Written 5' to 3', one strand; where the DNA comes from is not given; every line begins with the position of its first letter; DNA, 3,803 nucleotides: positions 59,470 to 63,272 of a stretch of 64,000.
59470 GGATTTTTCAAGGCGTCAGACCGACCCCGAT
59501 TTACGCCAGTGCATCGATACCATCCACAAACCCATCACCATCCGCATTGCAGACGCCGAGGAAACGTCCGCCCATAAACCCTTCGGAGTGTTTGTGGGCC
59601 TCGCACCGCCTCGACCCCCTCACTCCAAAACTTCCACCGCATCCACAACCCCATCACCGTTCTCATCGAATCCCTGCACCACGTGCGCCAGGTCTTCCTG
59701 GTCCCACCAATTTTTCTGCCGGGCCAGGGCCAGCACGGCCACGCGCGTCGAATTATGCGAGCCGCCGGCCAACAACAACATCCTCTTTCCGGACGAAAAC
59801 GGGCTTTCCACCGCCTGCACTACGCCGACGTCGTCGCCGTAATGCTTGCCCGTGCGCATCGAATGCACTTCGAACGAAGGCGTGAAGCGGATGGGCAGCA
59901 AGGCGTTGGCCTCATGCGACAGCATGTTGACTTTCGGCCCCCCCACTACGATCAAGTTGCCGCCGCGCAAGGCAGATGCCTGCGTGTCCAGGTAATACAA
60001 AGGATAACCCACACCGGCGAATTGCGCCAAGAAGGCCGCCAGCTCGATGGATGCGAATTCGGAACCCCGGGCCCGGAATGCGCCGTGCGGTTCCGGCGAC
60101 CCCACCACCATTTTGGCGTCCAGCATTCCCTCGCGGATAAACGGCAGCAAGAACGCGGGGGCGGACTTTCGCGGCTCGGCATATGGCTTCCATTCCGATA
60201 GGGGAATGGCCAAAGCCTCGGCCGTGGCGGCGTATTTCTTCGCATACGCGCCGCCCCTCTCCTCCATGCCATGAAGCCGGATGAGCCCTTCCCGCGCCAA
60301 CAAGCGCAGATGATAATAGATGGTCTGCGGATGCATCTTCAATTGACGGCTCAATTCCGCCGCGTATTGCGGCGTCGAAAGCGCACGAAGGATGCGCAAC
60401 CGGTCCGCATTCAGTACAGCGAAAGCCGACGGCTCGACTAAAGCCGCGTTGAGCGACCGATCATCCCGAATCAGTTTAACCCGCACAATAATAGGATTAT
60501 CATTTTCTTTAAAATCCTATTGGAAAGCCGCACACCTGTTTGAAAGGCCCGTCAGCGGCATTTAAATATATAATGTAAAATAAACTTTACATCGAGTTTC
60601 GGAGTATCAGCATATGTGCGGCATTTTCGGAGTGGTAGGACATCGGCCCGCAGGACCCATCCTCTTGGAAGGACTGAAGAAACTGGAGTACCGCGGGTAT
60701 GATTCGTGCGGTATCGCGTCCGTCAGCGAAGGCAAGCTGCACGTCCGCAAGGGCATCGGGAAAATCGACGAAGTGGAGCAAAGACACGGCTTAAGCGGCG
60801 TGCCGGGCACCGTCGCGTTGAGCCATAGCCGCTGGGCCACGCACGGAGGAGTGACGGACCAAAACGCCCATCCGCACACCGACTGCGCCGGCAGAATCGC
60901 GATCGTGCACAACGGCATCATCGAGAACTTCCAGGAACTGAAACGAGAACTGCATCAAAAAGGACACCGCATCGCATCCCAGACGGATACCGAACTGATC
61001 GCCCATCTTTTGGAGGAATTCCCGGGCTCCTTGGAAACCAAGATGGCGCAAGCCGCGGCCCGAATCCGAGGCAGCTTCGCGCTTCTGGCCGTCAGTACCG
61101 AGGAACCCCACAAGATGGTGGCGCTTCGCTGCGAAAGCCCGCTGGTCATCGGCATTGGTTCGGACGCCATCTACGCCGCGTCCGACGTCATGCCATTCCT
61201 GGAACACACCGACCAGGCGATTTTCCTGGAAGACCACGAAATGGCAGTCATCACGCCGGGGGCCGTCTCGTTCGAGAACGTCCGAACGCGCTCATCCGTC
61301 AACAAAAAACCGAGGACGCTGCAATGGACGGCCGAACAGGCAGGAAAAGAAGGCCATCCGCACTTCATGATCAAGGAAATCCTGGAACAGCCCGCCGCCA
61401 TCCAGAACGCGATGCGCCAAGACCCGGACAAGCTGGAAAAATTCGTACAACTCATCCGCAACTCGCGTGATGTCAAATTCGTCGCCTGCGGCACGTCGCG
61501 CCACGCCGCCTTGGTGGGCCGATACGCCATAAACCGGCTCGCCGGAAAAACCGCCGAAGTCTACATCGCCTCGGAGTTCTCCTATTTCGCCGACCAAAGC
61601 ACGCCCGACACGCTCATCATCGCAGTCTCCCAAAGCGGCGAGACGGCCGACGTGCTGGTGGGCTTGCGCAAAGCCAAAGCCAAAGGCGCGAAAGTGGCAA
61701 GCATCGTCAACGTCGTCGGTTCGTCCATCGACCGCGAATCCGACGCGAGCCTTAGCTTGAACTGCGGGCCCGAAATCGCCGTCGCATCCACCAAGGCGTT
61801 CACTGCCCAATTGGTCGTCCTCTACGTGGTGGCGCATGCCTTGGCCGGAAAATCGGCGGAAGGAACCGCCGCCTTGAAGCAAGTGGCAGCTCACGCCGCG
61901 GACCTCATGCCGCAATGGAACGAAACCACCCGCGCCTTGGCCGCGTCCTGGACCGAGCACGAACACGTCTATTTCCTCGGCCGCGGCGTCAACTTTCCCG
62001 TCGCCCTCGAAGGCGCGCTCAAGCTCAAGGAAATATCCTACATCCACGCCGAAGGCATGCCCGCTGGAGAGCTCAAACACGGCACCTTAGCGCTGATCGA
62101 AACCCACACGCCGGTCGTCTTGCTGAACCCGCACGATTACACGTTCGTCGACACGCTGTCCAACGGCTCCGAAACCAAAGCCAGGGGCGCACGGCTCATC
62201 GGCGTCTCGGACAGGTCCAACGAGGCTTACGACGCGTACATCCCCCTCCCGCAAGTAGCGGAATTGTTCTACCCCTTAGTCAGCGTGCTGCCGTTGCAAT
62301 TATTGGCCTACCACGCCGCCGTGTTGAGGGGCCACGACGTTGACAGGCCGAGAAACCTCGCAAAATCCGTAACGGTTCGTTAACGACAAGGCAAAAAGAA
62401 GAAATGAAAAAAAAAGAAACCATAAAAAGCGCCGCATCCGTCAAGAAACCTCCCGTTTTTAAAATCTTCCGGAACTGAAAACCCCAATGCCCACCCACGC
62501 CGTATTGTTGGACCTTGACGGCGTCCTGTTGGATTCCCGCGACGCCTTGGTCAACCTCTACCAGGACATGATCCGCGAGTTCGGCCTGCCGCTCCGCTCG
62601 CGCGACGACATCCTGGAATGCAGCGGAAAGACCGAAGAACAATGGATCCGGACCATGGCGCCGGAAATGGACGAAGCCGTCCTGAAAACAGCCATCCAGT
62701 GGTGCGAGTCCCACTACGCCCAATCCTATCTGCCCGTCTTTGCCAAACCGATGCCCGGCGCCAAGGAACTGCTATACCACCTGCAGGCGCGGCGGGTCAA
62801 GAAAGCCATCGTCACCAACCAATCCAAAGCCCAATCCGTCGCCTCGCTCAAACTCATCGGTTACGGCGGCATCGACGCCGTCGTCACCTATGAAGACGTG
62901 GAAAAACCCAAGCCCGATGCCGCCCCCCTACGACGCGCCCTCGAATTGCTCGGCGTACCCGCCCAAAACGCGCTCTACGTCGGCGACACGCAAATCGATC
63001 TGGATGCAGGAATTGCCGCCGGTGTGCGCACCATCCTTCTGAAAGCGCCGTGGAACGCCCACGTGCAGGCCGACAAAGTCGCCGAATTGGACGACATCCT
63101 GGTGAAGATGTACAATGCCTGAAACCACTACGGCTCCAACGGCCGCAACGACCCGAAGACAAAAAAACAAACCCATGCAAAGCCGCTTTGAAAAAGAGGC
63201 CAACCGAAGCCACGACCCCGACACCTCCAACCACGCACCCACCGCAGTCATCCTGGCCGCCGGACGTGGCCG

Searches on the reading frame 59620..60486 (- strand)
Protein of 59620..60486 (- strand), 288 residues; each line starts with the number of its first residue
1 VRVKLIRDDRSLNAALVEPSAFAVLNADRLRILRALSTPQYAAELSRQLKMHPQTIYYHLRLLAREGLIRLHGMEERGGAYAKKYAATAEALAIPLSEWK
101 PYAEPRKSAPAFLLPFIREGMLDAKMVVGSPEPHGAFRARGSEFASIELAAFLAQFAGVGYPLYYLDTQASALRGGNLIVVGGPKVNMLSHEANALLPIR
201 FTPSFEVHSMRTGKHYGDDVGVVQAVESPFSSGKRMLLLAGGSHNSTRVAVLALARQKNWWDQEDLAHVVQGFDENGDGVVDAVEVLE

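Call 80: search_protein_families(library=pfam, proteins=[window:59620-60486:-], max_evalue=0.001)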
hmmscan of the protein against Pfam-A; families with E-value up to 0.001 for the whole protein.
window:59620-60486:- (288 aa): 3 families
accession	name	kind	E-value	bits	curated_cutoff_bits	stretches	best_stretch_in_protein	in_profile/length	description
PF12840.13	HTH_20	-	1.3e-11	44.7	27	1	26-71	3-50/51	Helix-turn-helix domain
PF01022.26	HTH_5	-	9.3e-07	29.1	22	1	28-69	3-45/47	Bacterial regulatory protein, arsR family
PF05124.17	S_layer_C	-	1.5e-06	28.4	23.9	1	159-255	92-174/177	S-layer like family, outer domain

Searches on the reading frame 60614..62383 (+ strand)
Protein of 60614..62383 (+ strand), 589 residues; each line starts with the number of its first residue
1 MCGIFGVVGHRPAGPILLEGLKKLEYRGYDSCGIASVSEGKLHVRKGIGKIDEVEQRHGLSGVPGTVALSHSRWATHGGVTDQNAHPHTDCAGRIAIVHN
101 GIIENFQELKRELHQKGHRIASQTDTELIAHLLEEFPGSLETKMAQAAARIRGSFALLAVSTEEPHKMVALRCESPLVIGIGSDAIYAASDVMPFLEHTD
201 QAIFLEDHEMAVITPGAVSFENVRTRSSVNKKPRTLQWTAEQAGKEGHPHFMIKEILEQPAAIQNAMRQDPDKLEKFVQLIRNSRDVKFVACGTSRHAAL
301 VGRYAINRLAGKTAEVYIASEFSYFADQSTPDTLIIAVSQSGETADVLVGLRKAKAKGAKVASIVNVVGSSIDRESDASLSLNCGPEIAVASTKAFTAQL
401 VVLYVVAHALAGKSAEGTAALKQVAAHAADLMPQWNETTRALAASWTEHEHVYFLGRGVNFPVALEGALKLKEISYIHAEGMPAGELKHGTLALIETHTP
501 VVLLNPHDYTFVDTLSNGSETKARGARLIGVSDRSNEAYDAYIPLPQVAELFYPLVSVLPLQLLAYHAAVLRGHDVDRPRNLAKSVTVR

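Call 56: search_protein_families(library=ncbifam, proteins=[window:60614-62383:+])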
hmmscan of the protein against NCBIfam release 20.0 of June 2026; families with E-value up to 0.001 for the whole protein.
window:60614-62383:+ (589 aa): 22 families
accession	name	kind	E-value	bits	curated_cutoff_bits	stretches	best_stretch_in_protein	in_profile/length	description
NF001484.0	PRK00331.1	subfamily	3.7e-219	729.1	381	1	1-588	1-600/601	isomerizing glutamine--fructose-6-phosphate transaminase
TIGR01135.1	glmS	equivalog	2.3e-209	696.9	418.05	1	2-588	1-606/607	glutamine--fructose-6-phosphate transaminase (isomerizing)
NF041128.1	glucosaP_deam_GlmD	equivalog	7.3e-37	127.3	580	1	252-586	3-321/323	glucosamine-6-phosphate deaminase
NF046059.1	NagB_SO3506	equivalog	6e-36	124.4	430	1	252-584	4-325/330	glucosamine-6-phosphate deaminase NagB-II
TIGR01134.1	purF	equivalog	1.4e-29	103.8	350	1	2-196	1-200/432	amidophosphoribosyltransferase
NF008481.0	PRK11382.1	equivalog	2e-14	53.5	430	1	282-580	42-332/340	fructoselysine 6-phosphate deglycase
TIGR01536.1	asn_synth_AEB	equivalog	3.8e-13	49.3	267.1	1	2-214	1-185/517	asparagine synthase (glutamine-hydrolyzing)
TIGR03104.1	trio_amidotrans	equivalog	3.5e-10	38.8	570.1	1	64-157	40-125/589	N-acetylglutaminylglutamine amidotransferase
TIGR03127.2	RuMP_HxlB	equivalog_domain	7.2e-10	39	160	1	257-384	5-125/178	6-phospho-3-hexuloisomerase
NF003915.0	PRK05441.1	subfamily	9.7e-10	37.9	168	1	329-408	129-210/300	N-acetylmuramic acid 6-phosphate etherase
TIGR02815.1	agaS_fam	subfamily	2.3e-08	33.4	529.2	1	252-580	5-355/372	putative sugar isomerase, AgaS family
TIGR00274.1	TIGR00274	equivalog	1.1e-07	31.2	302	1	331-410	126-207/291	N-acetylmuramic acid 6-phosphate etherase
TIGR03108.1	eps_aminotran_1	hypoth_equivalog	1.2e-07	30.9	816.9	1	67-156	44-124/628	XrtA/PEP-CTERM system amidotransferase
NF008458.0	PRK11337.1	equivalog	8.5e-07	28.2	378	1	270-403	127-261/293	MurR/RpiR family transcriptional regulator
NF006949.0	PRK09431.1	equivalog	8.6e-07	27.9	499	1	68-194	45-164/554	asparagine synthase B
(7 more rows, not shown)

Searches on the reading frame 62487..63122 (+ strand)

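Call 80: search_protein_families(library=pfam, proteins=[window:62487-63122:+], max_evalue=0.001)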
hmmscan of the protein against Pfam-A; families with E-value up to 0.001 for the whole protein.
window:62487-63122:+ (211 aa): 5 families
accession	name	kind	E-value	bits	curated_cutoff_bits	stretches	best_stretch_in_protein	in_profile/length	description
PF13419.12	HAD_2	-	2.1e-36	126.2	23.8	1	6-184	1-177/178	Haloacid dehalogenase-like hydrolase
PF00702.32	Hydrolase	-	4.7e-24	86.3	26.4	1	5-179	3-191/191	haloacid dehalogenase-like hydrolase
PF13242.12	Hydrolase_like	-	2.6e-07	30.9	22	1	142-186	4-49/75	HAD-hyrolase-like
PF13344.12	Hydrolase_6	-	8.3e-06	26.2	27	0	86-123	13-50/101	Haloacid dehalogenase-like hydrolase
PF12710.13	HAD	-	4.2e-05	24.5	27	1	6-174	1-187/189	haloacid dehalogenase-like hydrolase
